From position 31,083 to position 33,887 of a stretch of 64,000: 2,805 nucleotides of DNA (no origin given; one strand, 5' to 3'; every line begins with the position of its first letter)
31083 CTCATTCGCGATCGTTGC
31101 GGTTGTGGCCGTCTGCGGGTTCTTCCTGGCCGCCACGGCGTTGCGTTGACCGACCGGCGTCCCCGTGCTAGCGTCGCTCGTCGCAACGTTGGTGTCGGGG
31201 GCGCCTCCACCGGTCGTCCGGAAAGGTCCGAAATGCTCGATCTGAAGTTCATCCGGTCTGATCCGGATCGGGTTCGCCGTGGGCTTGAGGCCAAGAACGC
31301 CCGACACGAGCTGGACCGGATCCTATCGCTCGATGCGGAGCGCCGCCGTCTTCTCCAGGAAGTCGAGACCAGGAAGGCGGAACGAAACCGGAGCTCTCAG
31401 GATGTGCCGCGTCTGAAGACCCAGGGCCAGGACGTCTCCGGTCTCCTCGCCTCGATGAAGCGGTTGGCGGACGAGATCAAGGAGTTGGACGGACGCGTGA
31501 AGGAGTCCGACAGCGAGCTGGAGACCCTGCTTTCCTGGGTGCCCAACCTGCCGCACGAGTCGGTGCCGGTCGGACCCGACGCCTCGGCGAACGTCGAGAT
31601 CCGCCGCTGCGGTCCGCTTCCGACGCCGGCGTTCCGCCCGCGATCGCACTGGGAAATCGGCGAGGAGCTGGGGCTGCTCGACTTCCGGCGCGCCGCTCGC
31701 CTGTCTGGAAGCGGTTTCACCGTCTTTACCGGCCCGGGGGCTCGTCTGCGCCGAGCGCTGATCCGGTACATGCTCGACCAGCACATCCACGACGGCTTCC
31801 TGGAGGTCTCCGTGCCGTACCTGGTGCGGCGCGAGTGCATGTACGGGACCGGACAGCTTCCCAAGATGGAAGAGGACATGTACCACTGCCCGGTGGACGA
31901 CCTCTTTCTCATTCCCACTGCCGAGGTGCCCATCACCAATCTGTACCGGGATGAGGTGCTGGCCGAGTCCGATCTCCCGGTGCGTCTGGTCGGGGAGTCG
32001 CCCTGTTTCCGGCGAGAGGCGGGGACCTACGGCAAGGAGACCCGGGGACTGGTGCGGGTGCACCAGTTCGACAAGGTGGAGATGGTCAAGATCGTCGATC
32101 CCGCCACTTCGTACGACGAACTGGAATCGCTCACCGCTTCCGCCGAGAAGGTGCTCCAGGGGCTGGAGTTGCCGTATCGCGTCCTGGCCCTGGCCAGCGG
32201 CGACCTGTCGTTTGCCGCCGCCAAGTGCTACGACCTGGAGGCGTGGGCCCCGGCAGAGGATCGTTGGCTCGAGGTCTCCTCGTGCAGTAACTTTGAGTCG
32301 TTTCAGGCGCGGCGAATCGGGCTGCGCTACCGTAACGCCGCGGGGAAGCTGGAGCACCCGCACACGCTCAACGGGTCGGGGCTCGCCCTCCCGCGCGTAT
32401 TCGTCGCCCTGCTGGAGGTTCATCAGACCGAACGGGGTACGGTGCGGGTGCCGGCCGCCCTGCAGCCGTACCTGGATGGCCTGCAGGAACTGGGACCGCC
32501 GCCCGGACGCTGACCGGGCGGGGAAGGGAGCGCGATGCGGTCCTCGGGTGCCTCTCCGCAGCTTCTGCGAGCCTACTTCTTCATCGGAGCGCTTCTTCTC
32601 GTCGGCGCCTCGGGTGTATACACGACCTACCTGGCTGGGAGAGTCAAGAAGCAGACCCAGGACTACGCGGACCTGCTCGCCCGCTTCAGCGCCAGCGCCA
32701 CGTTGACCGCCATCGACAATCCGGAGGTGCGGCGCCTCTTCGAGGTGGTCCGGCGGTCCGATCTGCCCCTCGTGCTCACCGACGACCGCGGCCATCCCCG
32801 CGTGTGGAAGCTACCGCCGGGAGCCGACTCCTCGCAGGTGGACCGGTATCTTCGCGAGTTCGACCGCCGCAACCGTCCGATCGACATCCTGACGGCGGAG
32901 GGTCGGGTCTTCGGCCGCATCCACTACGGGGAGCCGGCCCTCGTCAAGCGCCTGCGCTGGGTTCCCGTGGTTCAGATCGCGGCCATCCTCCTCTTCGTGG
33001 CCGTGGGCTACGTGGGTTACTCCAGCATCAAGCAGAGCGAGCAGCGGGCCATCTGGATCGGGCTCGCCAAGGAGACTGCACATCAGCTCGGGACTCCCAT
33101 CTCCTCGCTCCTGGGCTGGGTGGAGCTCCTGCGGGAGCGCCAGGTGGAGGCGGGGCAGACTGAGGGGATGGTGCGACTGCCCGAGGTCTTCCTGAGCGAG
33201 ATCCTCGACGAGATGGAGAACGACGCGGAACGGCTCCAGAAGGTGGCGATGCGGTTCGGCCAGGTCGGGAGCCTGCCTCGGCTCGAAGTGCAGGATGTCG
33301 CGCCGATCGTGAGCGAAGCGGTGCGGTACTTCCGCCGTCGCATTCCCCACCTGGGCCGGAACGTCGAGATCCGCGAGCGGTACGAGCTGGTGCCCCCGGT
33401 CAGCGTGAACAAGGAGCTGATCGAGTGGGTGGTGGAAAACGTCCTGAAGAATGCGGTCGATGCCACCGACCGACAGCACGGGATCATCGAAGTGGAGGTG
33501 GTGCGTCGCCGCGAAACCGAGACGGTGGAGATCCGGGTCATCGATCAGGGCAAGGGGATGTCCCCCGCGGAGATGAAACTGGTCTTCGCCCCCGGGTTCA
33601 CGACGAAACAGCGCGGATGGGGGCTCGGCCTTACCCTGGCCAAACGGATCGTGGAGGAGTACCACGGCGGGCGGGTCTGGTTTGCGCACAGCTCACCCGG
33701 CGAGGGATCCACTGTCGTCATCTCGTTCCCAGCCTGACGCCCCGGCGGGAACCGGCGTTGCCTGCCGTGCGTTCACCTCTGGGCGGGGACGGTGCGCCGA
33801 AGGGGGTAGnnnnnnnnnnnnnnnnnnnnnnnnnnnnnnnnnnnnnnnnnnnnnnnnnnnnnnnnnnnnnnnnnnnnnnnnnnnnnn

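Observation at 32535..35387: PorY/PorX-type T9SS two-component system (receiver + PglZ domain regulator) sitting in a housekeeping operon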

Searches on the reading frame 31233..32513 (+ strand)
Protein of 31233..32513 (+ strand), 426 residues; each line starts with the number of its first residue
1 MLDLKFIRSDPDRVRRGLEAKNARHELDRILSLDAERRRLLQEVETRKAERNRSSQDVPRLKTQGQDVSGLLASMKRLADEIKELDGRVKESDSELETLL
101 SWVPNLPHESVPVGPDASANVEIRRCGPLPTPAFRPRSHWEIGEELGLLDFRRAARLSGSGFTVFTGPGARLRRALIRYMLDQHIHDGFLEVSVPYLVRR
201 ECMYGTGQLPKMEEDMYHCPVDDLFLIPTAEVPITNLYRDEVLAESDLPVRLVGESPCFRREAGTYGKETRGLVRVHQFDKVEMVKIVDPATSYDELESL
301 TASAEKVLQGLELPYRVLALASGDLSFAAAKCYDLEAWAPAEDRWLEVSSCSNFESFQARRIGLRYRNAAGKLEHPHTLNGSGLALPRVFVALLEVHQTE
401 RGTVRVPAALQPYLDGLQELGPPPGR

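Call 60: search_protein_families(library=ncbifam, proteins=[window:31233-32513:+], max_evalue=0.0001)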
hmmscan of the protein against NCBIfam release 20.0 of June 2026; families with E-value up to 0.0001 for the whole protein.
window:31233-32513:+ (426 aa): 5 families
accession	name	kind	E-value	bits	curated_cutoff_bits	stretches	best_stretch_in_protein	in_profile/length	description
TIGR00414.1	serS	equivalog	1.3e-146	488.9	301.65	1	1-414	1-418/418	serine--tRNA ligase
TIGR00418.1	thrS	equivalog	3.1e-15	56.1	383.65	1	137-316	171-347/565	threonine--tRNA ligase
NF002120.0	PRK00960.1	equivalog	4.5e-09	35.4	611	1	234-319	321-403/518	serine--tRNA ligase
TIGR00415.1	serS_MJ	equivalog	3.3e-08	32.4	489.55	1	226-317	311-398/518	serine--tRNA ligase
TIGR00408.1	proS_fam_I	equivalog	8.9e-06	24.9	437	1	223-404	99-275/475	proline--tRNA ligase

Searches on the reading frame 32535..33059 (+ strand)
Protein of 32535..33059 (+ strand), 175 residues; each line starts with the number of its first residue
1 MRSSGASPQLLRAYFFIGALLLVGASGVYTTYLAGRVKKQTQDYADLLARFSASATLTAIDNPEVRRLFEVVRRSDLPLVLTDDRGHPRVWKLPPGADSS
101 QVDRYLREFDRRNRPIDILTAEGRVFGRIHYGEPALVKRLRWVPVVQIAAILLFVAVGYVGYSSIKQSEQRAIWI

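Call 39: search_protein_families(library=ncbifam, proteins=[window:32535-33059:+], max_evalue=1)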
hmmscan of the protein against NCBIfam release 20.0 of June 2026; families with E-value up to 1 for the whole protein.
window:32535-33059:+ (175 aa): 1 family
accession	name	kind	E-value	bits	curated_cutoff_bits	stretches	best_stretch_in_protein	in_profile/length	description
NF052375.1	antisigma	equivalog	0.033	14.2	100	0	137-167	79-109/217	anti-sigma factor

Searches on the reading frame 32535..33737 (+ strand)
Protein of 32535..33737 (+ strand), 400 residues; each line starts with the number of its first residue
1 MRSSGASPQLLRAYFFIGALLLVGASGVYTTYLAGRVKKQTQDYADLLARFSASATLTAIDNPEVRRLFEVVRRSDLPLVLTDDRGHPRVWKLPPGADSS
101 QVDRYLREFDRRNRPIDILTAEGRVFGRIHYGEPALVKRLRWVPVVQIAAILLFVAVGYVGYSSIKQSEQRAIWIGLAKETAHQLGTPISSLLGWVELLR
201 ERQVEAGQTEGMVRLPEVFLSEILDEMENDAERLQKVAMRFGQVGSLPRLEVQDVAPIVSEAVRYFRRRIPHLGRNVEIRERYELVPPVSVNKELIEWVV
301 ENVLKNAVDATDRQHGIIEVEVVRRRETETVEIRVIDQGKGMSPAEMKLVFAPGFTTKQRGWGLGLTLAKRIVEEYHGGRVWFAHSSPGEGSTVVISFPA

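Call 7: search_protein_families(library=pfam, proteins=[window:32535-33737:+], max_evalue=0.01)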
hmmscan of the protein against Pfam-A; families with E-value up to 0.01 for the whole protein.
window:32535-33737:+ (400 aa): 5 families
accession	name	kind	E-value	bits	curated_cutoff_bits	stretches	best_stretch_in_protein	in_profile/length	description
PF02518.31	HATPase_c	-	2.1e-22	80.1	26.4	1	295-399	5-108/111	Histidine kinase-, DNA gyrase B-, and HSP90-like ATPase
PF13589.12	HATPase_c_3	-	9.6e-06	26.1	25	1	297-358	4-61/137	Histidine kinase-, DNA gyrase B-, and HSP90-like ATPase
PF13581.12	HATPase_c_2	-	1e-05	26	27.4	1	296-377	32-113/127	Histidine kinase-like ATPase domain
PF00512.31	HisKA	-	8.6e-05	22.9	26.9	1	180-236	8-52/66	His Kinase A (phospho-acceptor) domain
PF14501.12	HATPase_c_5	-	0.00083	19.7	22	1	298-378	8-84/102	GHKL domain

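Call 8: search_protein_families(library=ncbifam, proteins=[window:32535-33737:+], max_evalue=0.01)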
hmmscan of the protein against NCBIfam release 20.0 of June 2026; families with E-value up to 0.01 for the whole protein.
window:32535-33737:+ (400 aa): 78 families (the best 25 are shown)
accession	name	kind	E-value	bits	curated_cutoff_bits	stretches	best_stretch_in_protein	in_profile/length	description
NF008468.0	PRK11360.1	equivalog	4e-28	98.1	646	1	177-399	399-607/616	two-component system sensor histidine kinase AtoS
NF007688.0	PRK10364.1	equivalog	1.5e-24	86.6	479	1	166-399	232-450/460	two-component system sensor histidine kinase ZraS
TIGR02916.1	PEP_his_kin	equivalog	8.2e-20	70.9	300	1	219-399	509-679/679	XrtA/PEP-CTERM system histidine kinase PrsK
NF053867.1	SprKinKinDBac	equivalog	3e-18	65.5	775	1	176-399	287-496/500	sporulation kinase KinD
NF006800.0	PRK09303.1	equivalog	5e-17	61.9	342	1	182-399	159-376/383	histidine kinase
NF010411.0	PRK13837.1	equivalog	4.2e-16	58.1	647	1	254-399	521-674/828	two-component system VirA-like sensor kinase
NF046044.1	PnpS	equivalog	1e-15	57.7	400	1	182-399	178-390/390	two-component system histidine kinase PnpS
NF052574.1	HisKinEspCMyxo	equivalog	2.2e-15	55.9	1200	1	251-400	489-637/785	serine histidine kinase EspC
NF047874.1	MASE3_PAS_HK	subfamily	4e-15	55.6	560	1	289-400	513-625/655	MASE3 domain-containing sensor histidine kinase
NF041880.1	EPS_EpsF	equivalog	9.7e-15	54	900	1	181-396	281-489/492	response regulator EpsF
NF008298.1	PRK11086.1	subfamily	2.6e-14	52.6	520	1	291-399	420-524/529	DcuS/MalK family sensor histidine kinase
NF052573.1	HisKinEspAMyxo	equivalog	4.7e-14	51.4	1400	1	177-397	387-608/755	serine histidine kinase EspA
NF038348.1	T2SS_HK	subfamily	8.5e-14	50.9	450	1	278-399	454-572/574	histidine kinase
TIGR02966.1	phoR_proteo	equivalog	2.1e-13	50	334.2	1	182-397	122-332/333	phosphate regulon sensor histidine kinase PhoR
NF033091.0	HK_VanS_ACDEFG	equivalog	2.5e-13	49.8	400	1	288-382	182-278/293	vancomycin resistance histidine kinase VanS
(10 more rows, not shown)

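Call 11: search_solved_structures(query=window:32535-33737:+, show_alignments=0)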
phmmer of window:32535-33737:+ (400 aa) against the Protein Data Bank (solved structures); distinct sequences matched with E-value up to 0.001: 37.
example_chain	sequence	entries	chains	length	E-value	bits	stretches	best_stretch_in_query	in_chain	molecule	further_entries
9jfj_A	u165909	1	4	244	5.9e-18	68.2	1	166-399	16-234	Sensor histidine kinase ZraS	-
3a0r_A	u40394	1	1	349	4e-12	49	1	166-387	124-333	Sensor protein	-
3a0t_A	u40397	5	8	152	8.2e-12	48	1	289-387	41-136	Sensor protein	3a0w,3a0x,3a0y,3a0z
8a7f_A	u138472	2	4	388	6.4e-11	45.1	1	177-400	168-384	Putative Sensory box protein,Sensor protein FixL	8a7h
4gcz_A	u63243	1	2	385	6.4e-11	45.1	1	177-400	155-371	Blue-light photoreceptor, Sensor protein fixL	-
8a3u_A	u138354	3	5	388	6.5e-11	45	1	177-400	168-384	Putative Sensory box protein,Sensor protein FixL | Putative Sensory box protein,Putative Sensory box protein,Sensor protein FixL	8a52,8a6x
6paj_A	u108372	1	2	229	4e-09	39.2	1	181-399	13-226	Sensor protein SrrB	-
3d36_A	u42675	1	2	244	1.2e-08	37.6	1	174-399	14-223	Sporulation kinase B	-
4i5s_A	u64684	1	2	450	1.6e-08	37.2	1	164-399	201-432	Putative histidine kinase CovS; VicK-like protein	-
5c93_A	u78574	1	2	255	5.1e-08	35.5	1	180-399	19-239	Histidine kinase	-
3sl2_A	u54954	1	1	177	5.3e-08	35.5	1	289-399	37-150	Sensor histidine kinase yycG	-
4u7n_A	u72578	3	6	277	6.5e-08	35.2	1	180-399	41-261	Histidine protein kinase sensor protein | Histidine kinase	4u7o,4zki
5idj_A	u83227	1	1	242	9.6e-08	34.6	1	238-399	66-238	Histidine kinase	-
5idm_A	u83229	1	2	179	1.2e-07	34.3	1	251-399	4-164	Cell cycle histidine kinase CckA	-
4jas_A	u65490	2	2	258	1.7e-07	33.8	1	181-398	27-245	Histidine kinase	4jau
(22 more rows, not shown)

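Call 27: find_homologous_proteins(query=window:32535-33737:+, max_evalue=1e-10)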
Query window:32535-33737:+ (400 aa): 7999 proteins with E <= 1e-10 among 8000 candidates; the best 120 are listed.
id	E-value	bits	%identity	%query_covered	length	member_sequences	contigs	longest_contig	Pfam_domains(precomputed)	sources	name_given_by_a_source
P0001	9.1e-261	882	100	100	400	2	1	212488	PF13581.13,PF02518.32,PF13589.13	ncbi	-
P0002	1.0e-238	810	91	100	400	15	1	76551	PF13581.13,PF02518.32,PF13589.13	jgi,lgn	jgi:hypothetical protein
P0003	1.1e-236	803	90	100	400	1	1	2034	PF13581.13,PF02518.32,PF00512.32,PF13589.13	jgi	jgi:signal transduction histidine kinase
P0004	2.9e-193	660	75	100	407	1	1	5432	PF13581.13,PF02518.32,PF00512.32,PF13589.13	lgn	-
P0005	5.4e-189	646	73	100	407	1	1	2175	PF13581.13,PF02518.32,PF00512.32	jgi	jgi:anti-sigma regulatory factor (Ser/Thr protein kinase)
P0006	7.6e-187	639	73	100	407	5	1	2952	PF13581.13,PF02518.32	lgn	-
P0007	1.7e-186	638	73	98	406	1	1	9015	PF13581.13,PF02518.32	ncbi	-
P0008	1.2e-185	635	74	98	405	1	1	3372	PF13581.13,PF02518.32,PF00512.32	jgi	jgi:two-component system, NtrC family, sensor histidine kinase KinB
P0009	2.5e-185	634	73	97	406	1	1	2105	PF13581.13,PF02518.32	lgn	-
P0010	3.1e-183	627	71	100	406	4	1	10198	PF13581.13,PF02518.32,PF00512.32,PF13589.13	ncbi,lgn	-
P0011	3.6e-183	627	72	98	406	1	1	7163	PF13581.13,PF02518.32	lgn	-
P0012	4.2e-183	627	71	100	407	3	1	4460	PF13581.13,PF02518.32,PF00512.32,PF13589.13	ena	-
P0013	3.5e-182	624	71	98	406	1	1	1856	PF13581.13,PF02518.32,PF00512.32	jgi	jgi:signal transduction histidine kinase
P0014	4.3e-182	623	71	98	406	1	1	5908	PF13581.13,PF02518.32,PF00512.32,PF13589.13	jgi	jgi:hypothetical protein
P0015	4.5e-182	623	72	98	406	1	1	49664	PF13581.13,PF02518.32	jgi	jgi:two-component system, NtrC family, sensor histidine kinase KinB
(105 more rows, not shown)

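Call 28: find_encoding_contigs(protein=P0001, flank=10000, max_places=3)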
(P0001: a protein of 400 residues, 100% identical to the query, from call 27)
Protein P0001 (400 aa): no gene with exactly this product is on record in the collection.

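Call 44: search_protein_families(library=padloc, proteins=[window:32535-33737:+], max_evalue=0.001)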
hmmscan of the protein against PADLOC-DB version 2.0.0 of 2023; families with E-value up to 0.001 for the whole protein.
window:32535-33737:+ (400 aa): 0 families

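Call 61: predict_structure(alignment_id=A1)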
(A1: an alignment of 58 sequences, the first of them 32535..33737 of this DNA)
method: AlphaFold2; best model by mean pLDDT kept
length: 400 residues; sequences in the alignment: 58
mean_pLDDT: 85.1   pTM: 0.61
mean pLDDT of the five models: 85.1, 84.1, 83.4, 81.6, 80.6
residues with pLDDT >= 90: 127; 70-90: 239; 50-70: 28; < 50: 6
segments of 3 or more residues with pLDDT < 50: 1-6
pLDDT, mean of each block of 10 residues (from residue 1): 47 79 84 87 90 86 84 85 89 81 90 90 90 85 85 84 72 71 79 89 78 85 89 83 75 95 92 88 96 93 91 86 96 94 88 72 79 91 93 95
secondary structure, 60 per line:
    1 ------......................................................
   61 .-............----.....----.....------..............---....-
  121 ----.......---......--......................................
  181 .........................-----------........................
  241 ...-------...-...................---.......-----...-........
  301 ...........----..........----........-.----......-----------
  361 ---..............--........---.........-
elements in order: H7-61 H63-74 E79-83 E88-92 H99-112 E116-119 E125-131 H135-140 H143-205 H217-243 E251-253 H255-273 E277-283 E289-291 H293-310 E316-325 E330-337 H344-349 H364-377 E380-387 E391-399

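Call 63: fold_search(model_id=the predicted structure, library=pdb)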
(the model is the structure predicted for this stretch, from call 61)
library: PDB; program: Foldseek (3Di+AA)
matches with E <= 10: 776; with E <= 0.001: 350
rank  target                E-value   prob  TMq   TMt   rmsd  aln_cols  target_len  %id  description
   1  9a5d_A                6.3e-18  1.00  0.37  0.26  20.2       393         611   16  Integrative model of WALK-YYCH by crosslinking MS and deep learning (released 2024-09-18)
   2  5uht_A                5.6e-17  1.00  0.42  0.66   4.9       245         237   22  Structure of the Thermotoga maritima HK853-BeF3-RR468 complex at pH 5.0 (released 2017-12-27)
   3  6rfv_B                9.0e-17  1.00  0.43  0.69   4.7       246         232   23  Revisiting pH-gated conformational switch. Complex HK853-RR468 pH 7 (released 2020-02-19)
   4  8a6x_B                2.9e-16  1.00  0.36  0.39  27.0       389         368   19  Crystal structure of a chimeric LOV-Histidine kinase SB2F1 (asymmetrical variant, trigonal form with long c axis) (released 2024-01-10)
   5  6azr_A                3.2e-16  1.00  0.43  0.68   4.6       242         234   21  Crystal structure of the T264A HK853cp-BeF3-RR468 complex (released 2017-12-27)
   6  4gcz_A                4.1e-16  1.00  0.36  0.39  20.0       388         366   18  Structure of a blue-light photoreceptor (released 2013-06-19)
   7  4u7o_A                4.4e-16  1.00  0.36  0.60   7.2       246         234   21  Active histidine kinase bound with ATP (released 2015-09-02)
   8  6rh0_A                6.3e-16  1.00  0.43  0.68   4.7       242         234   22  Revisiting pH-gated conformational switch. Complex HK853-RR468 pH 5.5 (released 2020-02-19)
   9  6rh0_B                7.1e-16  1.00  0.43  0.68   4.8       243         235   22  Revisiting pH-gated conformational switch. Complex HK853-RR468 pH 5.5 (released 2020-02-19)
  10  6rfv_A                7.6e-16  1.00  0.44  0.69   4.6       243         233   22  Revisiting pH-gated conformational switch. Complex HK853-RR468 pH 7 (released 2020-02-19)
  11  4jav_B                8.5e-16  1.00  0.45  0.69   4.8       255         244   21  Structural basis of a rationally rewired protein-protein interface (HK853wt and RR468mutant V13P, L14I, I17M and N21V) (released 2013-09-04)
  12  6rgy_A                1.2e-15  1.00  0.43  0.68   4.7       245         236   22  Revisiting pH-gated conformational switch. Complex HK853-RR468 pH 7.5 (released 2020-02-19)
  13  4u7n_A                1.2e-15  1.00  0.35  0.64   6.1       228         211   21  Inactive structure of histidine kinase (released 2015-09-02)
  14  3dge_A                1.6e-15  1.00  0.43  0.68   4.6       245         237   22  Structure of a histidine kinase-response regulator complex reveals insights into Two-component signaling and a novel c (released 2009-07-07)
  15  6rgz_A                1.8e-15  1.00  0.43  0.68   4.7       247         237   22  Revisiting pH-gated conformational switch. Complex HK853-RR468 pH 6.5 (released 2020-02-19)
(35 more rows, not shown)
